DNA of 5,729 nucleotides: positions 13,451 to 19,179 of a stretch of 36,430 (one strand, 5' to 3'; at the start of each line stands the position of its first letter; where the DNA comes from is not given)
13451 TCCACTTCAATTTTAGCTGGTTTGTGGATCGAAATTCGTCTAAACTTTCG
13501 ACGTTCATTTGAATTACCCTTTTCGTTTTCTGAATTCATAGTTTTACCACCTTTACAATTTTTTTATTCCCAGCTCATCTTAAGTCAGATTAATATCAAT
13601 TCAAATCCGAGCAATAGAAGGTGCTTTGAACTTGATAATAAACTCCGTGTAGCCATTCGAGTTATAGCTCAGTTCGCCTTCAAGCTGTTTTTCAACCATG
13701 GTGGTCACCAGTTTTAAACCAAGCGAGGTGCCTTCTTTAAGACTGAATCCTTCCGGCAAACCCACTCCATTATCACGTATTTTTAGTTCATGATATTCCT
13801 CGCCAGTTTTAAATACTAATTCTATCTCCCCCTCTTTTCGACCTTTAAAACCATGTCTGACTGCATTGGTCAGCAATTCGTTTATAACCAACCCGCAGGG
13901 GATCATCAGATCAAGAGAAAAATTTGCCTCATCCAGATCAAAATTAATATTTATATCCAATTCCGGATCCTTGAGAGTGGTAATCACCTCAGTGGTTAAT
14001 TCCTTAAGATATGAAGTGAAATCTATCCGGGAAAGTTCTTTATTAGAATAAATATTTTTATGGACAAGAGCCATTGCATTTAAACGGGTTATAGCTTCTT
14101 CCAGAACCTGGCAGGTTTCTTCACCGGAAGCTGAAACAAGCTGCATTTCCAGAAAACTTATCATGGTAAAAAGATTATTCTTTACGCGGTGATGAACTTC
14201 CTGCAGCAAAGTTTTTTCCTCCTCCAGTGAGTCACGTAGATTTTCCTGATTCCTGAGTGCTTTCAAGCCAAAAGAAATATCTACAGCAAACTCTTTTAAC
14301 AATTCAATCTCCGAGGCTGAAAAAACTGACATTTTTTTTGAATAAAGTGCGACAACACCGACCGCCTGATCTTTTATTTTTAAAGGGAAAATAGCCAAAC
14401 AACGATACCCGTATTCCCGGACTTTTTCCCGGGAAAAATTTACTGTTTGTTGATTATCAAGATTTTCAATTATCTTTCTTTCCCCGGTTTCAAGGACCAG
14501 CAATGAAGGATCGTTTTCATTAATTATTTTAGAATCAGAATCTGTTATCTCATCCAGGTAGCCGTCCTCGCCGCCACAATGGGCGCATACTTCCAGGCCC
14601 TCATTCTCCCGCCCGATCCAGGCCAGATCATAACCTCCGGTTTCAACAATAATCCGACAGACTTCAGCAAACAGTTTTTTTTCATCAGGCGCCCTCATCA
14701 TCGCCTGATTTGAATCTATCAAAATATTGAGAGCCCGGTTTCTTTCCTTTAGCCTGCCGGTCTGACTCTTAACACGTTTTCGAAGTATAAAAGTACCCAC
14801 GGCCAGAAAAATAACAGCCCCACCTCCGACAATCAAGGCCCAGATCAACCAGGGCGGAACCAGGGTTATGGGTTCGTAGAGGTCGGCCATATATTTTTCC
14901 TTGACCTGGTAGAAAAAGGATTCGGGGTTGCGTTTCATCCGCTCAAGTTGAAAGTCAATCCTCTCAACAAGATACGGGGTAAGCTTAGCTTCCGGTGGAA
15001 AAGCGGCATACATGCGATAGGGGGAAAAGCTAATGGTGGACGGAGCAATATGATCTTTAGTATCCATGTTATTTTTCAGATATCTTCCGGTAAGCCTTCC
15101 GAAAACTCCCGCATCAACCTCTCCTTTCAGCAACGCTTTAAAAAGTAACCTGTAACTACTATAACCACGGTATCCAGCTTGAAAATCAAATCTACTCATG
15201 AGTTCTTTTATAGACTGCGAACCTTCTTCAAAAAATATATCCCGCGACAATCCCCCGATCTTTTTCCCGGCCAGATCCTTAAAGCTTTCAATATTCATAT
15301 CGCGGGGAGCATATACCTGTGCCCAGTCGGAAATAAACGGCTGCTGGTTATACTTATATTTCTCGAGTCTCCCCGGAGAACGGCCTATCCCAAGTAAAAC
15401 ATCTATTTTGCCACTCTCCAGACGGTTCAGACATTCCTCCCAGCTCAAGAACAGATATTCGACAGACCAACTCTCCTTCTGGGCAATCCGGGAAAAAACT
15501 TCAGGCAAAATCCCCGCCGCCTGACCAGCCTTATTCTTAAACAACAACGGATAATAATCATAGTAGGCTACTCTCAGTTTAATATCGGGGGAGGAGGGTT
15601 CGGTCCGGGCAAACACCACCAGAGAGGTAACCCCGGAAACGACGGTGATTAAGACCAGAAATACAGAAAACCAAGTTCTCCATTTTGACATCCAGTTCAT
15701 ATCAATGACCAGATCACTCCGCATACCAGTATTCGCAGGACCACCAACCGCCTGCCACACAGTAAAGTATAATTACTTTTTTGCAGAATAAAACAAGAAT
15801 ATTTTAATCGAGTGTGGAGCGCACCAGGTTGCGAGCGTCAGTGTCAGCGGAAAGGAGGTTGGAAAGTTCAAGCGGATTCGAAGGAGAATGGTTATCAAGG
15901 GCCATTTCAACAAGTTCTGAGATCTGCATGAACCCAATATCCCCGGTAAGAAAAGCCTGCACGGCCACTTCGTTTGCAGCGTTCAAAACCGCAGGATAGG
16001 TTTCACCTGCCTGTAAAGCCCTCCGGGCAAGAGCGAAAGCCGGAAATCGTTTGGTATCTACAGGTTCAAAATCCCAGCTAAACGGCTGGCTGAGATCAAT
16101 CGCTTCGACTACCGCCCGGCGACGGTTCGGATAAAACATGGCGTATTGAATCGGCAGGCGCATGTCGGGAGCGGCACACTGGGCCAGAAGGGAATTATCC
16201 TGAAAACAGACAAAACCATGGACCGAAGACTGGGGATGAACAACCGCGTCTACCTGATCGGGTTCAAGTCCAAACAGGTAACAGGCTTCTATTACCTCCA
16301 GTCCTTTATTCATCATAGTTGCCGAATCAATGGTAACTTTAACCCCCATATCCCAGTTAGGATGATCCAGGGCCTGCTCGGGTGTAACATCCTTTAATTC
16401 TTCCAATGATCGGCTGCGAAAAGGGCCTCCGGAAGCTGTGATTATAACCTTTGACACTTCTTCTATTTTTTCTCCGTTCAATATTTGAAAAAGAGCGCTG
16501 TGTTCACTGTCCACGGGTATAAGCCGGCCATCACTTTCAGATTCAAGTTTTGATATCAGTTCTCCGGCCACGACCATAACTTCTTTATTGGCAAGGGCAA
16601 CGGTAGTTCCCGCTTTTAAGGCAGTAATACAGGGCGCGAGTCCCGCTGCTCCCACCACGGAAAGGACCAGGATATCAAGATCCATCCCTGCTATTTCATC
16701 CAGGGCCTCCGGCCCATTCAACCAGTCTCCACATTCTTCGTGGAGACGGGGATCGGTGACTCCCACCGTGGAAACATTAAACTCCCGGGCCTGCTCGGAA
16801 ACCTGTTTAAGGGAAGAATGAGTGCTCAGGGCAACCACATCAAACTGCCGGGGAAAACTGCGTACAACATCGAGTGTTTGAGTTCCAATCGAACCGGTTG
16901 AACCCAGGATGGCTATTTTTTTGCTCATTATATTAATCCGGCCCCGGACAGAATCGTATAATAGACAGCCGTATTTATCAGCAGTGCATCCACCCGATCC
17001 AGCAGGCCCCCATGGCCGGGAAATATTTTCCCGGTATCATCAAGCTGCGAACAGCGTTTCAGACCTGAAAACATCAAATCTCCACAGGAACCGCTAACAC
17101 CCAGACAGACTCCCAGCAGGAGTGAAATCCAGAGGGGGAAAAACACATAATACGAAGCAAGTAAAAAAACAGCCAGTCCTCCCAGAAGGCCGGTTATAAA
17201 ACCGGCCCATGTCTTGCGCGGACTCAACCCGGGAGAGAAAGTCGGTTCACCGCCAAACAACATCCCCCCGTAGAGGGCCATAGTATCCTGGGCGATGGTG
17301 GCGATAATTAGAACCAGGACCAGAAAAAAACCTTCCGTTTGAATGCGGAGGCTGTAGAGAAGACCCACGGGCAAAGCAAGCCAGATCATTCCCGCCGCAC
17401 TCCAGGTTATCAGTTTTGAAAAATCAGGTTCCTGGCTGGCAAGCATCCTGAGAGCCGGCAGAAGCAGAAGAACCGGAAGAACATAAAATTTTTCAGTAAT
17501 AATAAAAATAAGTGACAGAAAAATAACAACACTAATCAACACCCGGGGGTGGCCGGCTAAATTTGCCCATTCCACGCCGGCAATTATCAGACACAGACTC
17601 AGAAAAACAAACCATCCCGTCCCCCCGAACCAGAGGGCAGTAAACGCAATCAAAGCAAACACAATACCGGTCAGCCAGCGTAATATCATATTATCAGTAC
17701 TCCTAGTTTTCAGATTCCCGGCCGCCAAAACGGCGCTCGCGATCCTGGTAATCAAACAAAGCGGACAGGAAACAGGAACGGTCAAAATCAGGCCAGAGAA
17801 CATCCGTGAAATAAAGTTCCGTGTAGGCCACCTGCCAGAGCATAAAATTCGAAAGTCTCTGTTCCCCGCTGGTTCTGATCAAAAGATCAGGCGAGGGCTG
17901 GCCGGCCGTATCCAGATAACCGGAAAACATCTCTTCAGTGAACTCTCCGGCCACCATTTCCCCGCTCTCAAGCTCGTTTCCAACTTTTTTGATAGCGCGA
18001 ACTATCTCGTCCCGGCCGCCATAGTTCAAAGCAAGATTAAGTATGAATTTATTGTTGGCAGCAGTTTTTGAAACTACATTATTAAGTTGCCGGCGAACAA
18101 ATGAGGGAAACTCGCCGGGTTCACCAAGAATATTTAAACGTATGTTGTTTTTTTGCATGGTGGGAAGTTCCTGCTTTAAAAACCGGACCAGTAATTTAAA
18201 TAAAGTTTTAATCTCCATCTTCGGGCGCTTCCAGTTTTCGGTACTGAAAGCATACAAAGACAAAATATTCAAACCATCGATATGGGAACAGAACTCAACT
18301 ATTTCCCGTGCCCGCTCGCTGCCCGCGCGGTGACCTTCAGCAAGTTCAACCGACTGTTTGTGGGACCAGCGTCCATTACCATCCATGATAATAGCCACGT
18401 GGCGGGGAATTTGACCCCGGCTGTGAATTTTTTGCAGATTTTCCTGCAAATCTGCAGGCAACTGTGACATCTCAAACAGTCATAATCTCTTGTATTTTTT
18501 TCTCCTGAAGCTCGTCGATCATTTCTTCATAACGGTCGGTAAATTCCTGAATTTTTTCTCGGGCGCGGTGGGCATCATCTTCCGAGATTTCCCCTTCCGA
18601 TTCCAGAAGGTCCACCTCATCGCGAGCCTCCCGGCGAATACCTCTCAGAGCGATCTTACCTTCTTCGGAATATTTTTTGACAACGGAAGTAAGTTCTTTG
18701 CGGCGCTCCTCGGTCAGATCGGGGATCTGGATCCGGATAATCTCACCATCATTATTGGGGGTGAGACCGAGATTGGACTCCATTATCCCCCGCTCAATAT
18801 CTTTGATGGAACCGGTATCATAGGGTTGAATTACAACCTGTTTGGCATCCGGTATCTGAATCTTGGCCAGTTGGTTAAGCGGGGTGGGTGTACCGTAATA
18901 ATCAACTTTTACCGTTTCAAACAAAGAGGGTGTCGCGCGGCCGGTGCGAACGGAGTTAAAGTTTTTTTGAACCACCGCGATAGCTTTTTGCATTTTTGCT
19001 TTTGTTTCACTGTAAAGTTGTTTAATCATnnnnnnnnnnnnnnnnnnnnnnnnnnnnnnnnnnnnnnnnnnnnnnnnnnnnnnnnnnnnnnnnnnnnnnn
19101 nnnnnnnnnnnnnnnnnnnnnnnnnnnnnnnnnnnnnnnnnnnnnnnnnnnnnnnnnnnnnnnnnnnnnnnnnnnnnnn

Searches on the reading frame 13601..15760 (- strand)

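Call 32: search_protein_families(library=pfam, proteins=[window:13601-15760:-])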
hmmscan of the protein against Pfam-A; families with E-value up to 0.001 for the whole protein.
window:13601-15760:- (719 aa): 9 families
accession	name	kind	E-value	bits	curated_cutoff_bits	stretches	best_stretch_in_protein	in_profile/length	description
PF07568.18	HisKA_2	-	1.2e-21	77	22.3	1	521-594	1-74/76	Histidine kinase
PF13185.12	GAF_2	-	3.1e-13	50.5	28.6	1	359-499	3-135/136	GAF domain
PF02518.31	HATPase_c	-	2.5e-11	44.5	26.4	1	624-713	8-109/111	Histidine kinase-, DNA gyrase B-, and HSP90-like ATPase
PF00497.25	SBP_bac_3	-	2.7e-11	43.8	26.4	1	64-280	3-121/132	Bacterial extracellular solute-binding proteins, family 3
PF01590.32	GAF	-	7.8e-08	33.4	22.4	1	361-496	3-130/133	GAF domain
PF13581.12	HATPase_c_2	-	2.2e-06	28.1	27.4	1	623-671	33-81/127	Histidine kinase-like ATPase domain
PF13492.12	GAF_3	-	2.6e-06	28.3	27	1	361-499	3-127/129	GAF domain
PF07536.20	HWE_HK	-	4.4e-05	24.6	22.8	1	521-579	1-56/83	HWE histidine kinase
PF09084.16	NMT1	-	0.00085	19.7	20.5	0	148-219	76-145/216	NMT1/THI5 like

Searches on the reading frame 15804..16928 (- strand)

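Call 32: search_protein_families(library=pfam, proteins=[window:15804-16928:-])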
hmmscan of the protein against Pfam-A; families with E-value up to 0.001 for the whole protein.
window:15804-16928:- (374 aa): 3 families
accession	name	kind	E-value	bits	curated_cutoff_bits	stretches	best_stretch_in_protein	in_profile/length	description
PF08436.17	DXP_redisom_C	-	7.2e-41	138.7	26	1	136-219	1-84/84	1-deoxy-D-xylulose 5-phosphate reductoisomerase C-terminal domain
PF13288.12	DXPR_C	-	1.9e-39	134.9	27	1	253-367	3-114/115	DXP reductoisomerase C-terminal domain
PF02670.22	DXP_reductoisom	-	3.2e-32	112.4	21.7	1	5-122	1-129/129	1-deoxy-D-xylulose 5-phosphate reductoisomerase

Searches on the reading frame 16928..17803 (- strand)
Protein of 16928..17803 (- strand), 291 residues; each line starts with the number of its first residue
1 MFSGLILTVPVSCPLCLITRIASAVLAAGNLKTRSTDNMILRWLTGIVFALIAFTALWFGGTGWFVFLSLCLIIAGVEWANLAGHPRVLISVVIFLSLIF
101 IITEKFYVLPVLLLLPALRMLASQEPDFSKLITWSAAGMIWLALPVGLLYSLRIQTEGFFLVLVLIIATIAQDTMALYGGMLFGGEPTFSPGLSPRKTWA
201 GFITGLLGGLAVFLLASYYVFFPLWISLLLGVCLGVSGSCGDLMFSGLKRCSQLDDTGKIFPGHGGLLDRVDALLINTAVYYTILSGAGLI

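Call 32: search_protein_families(library=pfam, proteins=[window:16928-17803:-])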
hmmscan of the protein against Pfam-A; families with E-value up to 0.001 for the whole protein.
window:16928-17803:- (291 aa): 1 family
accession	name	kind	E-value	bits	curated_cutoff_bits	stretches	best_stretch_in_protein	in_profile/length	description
PF01148.25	CTP_transf_1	-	1.2e-37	130.6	24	1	42-285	3-261/264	Cytidylyltransferase family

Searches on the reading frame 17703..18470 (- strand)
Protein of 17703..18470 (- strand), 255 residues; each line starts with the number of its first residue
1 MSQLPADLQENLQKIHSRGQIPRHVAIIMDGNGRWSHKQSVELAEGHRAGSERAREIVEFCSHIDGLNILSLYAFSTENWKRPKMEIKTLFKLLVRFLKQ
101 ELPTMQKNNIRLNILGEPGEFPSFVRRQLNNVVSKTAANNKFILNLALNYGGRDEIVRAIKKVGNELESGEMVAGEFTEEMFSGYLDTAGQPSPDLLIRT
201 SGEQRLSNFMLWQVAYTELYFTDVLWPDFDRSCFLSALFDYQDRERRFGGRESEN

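Call 32: search_protein_families(library=pfam, proteins=[window:17703-18470:-])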
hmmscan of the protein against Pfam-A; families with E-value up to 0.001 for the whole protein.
window:17703-18470:- (255 aa): 1 family
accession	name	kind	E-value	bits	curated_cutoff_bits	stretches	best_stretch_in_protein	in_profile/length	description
PF01255.24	Prenyltransf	-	4.4e-81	272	27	1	28-249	1-219/219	Putative undecaprenyl diphosphate synthase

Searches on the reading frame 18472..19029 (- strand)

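Call 32: search_protein_families(library=pfam, proteins=[window:18472-19029:-])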
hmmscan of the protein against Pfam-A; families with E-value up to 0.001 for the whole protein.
window:18472-19029:- (185 aa): 1 family
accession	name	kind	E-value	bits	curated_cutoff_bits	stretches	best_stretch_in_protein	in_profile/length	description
PF01765.24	RRF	-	2.3e-62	210.1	29.7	1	21-183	2-164/164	Ribosome recycling factor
